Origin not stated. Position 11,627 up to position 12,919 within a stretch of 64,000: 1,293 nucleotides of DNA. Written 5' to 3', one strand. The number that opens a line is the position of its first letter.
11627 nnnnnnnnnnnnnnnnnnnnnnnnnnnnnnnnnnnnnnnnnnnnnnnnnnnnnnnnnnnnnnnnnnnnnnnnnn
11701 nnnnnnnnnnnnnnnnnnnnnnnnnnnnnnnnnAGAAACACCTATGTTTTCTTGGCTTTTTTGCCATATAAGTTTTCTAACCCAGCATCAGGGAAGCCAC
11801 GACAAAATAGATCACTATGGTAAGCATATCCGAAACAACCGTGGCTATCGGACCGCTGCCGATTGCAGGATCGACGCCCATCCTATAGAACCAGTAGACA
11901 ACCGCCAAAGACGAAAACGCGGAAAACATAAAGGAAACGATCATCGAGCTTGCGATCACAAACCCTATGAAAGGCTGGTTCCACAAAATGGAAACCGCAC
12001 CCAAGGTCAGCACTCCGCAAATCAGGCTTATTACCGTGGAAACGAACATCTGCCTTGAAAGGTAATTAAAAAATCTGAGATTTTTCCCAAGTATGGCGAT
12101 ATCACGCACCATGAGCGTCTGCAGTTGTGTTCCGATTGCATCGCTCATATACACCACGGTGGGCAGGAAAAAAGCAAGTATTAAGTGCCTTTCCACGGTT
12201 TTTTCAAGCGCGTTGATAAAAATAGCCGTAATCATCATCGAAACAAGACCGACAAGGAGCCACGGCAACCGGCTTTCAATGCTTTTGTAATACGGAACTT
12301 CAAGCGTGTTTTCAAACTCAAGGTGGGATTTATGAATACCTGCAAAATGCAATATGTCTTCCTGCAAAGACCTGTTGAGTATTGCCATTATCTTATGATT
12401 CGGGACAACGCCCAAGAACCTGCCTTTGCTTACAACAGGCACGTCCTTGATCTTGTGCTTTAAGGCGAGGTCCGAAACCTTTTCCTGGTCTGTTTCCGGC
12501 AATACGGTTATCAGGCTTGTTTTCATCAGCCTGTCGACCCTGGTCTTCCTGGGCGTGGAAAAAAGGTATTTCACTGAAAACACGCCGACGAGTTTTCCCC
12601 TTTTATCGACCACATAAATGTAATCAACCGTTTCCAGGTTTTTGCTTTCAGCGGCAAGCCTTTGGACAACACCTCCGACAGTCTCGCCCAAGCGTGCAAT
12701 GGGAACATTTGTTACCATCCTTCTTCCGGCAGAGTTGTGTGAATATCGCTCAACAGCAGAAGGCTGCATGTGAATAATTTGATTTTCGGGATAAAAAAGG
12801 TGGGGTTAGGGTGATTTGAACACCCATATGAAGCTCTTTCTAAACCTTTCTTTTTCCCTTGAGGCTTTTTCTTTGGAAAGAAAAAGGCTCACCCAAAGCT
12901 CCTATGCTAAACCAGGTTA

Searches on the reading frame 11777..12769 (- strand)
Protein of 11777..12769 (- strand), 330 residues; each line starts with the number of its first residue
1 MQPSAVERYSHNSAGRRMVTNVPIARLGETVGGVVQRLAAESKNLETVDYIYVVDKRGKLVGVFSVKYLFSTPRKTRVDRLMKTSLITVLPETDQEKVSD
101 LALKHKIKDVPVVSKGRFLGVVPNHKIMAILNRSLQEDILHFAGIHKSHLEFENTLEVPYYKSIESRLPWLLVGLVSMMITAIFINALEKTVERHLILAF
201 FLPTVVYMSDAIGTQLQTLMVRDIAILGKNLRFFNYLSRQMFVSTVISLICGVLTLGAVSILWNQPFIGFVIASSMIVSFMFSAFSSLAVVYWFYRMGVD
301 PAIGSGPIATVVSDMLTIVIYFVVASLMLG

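Call 12: search_protein_families(library=ncbifam, proteins=[window:11777-12769:-])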
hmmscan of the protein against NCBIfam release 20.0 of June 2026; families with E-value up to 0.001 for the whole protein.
window:11777-12769:- (330 aa): 8 families
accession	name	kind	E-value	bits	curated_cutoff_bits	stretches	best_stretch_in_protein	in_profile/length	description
TIGR00400.1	mgtE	equivalog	3.4e-51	174.4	232.75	1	8-329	127-447/450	magnesium transporter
NF038279.1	TF_CBS_SpxR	exception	8.9e-09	34.6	600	1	52-201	225-376/427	CBS-HotDog domain-containing transcription factor SpxR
TIGR01186.1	proV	subfamily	1.9e-06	27.3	326.6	1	43-134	268-360/363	betaine/proline/choline family ABC transporter ATP-binding protein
NF041552.1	TF_PrdR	equivalog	2e-06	26.4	795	1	47-139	36-133/577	sigma-54 dependent transcriptional regulator PrdR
NF005869.0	PRK07807.1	equivalog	0.0001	21.5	549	1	48-126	120-199/479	GuaB1 family IMP dehydrogenase-related protein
TIGR01302.1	IMP_dehydrog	equivalog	0.00013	21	481.5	1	42-125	105-194/450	IMP dehydrogenase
NF052358.1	GMPRedGuaB1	equivalog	0.00017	20.8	675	1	16-125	92-198/479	GMP reductase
NF053603.1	HhpR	exception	0.0005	19.4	520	1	48-124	32-110/282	CBS domain-containing high hydrostatic pressure regulator HhpR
